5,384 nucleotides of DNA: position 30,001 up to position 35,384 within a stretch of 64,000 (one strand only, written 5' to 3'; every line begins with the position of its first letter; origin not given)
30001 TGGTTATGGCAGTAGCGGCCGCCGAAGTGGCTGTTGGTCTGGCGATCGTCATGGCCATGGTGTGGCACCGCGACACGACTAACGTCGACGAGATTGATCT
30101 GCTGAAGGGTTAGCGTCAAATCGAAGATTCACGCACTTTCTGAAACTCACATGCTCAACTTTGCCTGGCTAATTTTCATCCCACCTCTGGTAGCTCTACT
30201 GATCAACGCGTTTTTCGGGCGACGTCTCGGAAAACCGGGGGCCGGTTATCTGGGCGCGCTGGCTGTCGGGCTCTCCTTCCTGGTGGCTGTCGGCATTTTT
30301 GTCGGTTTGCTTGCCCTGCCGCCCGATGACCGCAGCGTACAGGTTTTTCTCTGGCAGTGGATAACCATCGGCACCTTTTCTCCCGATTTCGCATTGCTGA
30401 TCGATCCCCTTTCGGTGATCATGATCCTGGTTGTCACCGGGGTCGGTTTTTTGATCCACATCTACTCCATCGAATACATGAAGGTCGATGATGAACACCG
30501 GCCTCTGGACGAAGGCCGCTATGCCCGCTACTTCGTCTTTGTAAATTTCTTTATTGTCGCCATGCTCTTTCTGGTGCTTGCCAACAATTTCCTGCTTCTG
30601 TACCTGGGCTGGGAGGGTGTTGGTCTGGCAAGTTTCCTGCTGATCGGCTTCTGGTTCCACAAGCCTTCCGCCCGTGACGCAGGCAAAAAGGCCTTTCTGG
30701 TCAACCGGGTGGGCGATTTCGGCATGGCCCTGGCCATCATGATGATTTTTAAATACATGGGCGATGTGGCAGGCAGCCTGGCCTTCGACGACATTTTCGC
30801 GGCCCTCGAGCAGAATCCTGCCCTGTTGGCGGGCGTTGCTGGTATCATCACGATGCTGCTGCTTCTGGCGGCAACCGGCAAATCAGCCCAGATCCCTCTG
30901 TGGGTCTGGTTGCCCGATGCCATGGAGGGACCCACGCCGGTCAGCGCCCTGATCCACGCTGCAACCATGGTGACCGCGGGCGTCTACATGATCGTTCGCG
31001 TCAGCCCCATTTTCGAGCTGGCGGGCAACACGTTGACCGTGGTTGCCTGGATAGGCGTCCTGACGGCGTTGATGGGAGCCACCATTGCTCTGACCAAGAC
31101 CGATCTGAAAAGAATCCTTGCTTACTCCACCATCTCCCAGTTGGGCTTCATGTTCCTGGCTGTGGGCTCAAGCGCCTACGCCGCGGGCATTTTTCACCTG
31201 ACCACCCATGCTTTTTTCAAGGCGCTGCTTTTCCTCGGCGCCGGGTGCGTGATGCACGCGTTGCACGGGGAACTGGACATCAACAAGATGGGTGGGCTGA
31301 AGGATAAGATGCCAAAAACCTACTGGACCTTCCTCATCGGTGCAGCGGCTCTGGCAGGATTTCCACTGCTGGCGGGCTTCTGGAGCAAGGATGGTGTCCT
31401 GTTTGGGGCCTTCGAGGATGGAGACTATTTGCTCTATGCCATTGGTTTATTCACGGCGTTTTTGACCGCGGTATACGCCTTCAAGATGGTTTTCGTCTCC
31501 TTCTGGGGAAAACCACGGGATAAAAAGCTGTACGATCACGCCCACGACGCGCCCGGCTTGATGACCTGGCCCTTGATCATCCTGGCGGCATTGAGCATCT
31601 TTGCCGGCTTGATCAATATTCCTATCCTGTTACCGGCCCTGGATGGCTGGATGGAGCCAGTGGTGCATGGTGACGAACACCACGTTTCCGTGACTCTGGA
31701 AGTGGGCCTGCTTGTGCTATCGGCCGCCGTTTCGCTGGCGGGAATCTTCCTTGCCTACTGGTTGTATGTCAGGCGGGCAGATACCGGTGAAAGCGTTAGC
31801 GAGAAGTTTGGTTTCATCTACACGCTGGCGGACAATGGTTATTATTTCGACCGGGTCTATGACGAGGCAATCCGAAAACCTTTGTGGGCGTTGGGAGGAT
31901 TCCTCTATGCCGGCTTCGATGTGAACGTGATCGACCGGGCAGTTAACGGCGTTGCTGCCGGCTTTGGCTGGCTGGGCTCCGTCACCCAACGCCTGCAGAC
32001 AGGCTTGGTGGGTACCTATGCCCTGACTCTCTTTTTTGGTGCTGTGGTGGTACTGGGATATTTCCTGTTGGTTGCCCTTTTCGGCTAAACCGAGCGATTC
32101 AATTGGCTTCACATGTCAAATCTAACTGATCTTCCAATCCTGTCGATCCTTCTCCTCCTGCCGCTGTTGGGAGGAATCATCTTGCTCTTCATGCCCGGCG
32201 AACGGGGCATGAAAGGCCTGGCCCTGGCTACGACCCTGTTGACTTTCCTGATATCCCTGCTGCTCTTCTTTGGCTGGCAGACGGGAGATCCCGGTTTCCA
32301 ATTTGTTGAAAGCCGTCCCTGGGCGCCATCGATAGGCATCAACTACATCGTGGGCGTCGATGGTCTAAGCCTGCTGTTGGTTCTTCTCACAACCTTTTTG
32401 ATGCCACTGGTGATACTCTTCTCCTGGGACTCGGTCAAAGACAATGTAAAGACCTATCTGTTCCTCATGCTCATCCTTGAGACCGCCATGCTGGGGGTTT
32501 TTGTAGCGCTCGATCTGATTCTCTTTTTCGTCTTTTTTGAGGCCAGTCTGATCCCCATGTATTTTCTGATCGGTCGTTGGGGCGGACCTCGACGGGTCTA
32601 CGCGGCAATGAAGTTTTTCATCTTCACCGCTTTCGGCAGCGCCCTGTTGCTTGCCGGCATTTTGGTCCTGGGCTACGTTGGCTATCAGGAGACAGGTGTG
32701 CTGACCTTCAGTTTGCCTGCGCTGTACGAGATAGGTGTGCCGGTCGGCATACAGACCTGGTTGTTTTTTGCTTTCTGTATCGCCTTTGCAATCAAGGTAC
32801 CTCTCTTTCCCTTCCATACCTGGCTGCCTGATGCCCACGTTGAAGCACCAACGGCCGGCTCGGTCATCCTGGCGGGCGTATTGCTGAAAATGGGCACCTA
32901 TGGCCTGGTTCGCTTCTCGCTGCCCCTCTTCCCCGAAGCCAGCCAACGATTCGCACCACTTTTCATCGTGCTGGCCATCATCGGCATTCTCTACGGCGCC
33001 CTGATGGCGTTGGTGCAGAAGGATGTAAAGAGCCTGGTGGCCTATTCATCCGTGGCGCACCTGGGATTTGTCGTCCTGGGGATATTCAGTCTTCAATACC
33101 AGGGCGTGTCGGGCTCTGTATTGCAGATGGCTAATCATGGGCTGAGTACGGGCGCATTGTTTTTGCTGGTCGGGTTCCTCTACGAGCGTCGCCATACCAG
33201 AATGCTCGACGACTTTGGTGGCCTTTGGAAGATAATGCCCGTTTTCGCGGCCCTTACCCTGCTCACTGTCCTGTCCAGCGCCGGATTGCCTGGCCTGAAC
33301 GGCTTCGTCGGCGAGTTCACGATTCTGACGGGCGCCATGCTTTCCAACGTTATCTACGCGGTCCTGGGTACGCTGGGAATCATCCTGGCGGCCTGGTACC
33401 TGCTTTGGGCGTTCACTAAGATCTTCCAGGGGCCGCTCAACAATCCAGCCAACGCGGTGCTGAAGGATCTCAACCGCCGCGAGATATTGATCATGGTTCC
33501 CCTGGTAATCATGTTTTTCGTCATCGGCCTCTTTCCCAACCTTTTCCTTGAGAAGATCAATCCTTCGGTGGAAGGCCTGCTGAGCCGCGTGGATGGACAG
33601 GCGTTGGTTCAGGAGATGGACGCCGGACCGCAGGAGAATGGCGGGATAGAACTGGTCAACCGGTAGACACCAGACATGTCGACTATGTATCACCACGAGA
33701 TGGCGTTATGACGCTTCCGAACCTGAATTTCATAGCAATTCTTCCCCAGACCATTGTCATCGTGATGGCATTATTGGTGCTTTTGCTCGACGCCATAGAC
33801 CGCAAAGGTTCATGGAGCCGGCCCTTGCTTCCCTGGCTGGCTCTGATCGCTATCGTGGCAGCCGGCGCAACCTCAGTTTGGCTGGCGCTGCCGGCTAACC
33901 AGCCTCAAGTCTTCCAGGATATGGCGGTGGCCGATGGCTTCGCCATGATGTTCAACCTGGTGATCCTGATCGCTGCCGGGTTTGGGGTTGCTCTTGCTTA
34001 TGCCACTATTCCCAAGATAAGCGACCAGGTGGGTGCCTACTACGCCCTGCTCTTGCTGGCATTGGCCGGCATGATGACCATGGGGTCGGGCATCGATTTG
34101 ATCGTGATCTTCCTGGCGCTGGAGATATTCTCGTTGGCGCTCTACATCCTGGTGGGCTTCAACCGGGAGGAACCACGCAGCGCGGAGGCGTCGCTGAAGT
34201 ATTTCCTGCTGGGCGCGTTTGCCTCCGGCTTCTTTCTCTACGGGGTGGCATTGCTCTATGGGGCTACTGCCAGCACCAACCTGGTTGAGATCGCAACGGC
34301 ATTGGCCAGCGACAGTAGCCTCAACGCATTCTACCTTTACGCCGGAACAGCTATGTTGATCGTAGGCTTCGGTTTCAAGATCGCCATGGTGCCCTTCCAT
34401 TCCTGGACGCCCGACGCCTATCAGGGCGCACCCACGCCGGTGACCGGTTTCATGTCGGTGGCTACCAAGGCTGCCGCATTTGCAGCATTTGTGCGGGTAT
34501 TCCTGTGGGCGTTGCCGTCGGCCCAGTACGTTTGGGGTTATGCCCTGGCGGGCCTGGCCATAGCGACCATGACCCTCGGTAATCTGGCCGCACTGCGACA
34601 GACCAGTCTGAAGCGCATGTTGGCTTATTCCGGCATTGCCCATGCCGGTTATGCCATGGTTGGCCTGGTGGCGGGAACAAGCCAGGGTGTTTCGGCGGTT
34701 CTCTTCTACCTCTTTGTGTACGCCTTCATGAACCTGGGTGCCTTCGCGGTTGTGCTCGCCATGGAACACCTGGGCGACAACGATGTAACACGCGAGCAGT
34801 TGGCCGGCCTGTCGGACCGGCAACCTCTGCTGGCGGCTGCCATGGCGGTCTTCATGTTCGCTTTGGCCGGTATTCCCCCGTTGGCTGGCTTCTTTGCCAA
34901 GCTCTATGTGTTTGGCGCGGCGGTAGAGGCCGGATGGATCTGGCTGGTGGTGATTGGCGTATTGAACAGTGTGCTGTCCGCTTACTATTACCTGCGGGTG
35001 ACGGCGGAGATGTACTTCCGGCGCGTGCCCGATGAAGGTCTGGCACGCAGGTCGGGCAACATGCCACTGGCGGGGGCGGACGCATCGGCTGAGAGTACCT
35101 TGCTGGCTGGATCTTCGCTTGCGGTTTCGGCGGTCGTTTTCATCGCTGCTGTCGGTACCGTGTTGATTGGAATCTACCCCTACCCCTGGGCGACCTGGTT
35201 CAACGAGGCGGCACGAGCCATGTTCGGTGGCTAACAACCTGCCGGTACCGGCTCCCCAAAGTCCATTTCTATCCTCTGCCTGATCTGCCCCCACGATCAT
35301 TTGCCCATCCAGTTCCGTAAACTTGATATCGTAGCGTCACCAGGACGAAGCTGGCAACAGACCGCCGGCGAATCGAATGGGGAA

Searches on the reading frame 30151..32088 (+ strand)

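Call 56: search_protein_families(library=pfam, proteins=[window:30151-32088:+], max_evalue=0.00001)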
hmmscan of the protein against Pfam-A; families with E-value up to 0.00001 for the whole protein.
window:30151-32088:+ (645 aa): 2 families
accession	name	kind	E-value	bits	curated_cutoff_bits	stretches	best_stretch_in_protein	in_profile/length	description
PF00361.26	Proton_antipo_M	-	1.9e-83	280.5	21.5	1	144-439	1-294/294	NADH:quinone oxidoreductase/Mrp antiporter, TM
PF00662.26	Proton_antipo_N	-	1.9e-20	72.9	24.5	1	70-116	1-46/51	NADH-Ubiquinone oxidoreductase (complex I), chain 5 N-terminus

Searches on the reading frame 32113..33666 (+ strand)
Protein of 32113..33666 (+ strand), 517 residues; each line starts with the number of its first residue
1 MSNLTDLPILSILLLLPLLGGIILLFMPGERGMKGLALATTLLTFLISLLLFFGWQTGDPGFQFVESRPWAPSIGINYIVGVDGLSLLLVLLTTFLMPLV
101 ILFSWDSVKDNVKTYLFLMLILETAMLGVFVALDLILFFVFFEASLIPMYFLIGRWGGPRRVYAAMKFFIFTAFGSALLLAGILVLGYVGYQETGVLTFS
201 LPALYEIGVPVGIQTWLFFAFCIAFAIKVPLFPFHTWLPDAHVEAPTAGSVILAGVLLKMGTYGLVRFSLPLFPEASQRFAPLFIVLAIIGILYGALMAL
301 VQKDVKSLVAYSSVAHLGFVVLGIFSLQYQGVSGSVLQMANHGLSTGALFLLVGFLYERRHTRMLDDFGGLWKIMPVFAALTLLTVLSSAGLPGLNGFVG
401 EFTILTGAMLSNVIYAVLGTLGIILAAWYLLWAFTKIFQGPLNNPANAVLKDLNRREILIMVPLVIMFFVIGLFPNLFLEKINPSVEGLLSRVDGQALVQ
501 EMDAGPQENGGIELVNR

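Call 57: search_protein_families(library=pfam, proteins=[window:32113-33666:+], max_evalue=0.00001)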
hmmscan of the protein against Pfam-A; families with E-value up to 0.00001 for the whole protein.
window:32113-33666:+ (517 aa): 1 family
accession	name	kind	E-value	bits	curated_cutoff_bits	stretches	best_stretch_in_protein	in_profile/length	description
PF00361.26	Proton_antipo_M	-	3.9e-78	263.1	21.5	1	132-419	1-286/294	NADH:quinone oxidoreductase/Mrp antiporter, TM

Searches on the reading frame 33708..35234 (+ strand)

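Call 57: search_protein_families(library=pfam, proteins=[window:33708-35234:+], max_evalue=0.00001)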
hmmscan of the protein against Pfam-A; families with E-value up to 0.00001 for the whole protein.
window:33708-35234:+ (508 aa): 1 family
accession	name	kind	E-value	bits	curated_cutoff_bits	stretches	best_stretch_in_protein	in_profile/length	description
PF00361.26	Proton_antipo_M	-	2.9e-82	276.6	21.5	1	130-424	3-294/294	NADH:quinone oxidoreductase/Mrp antiporter, TM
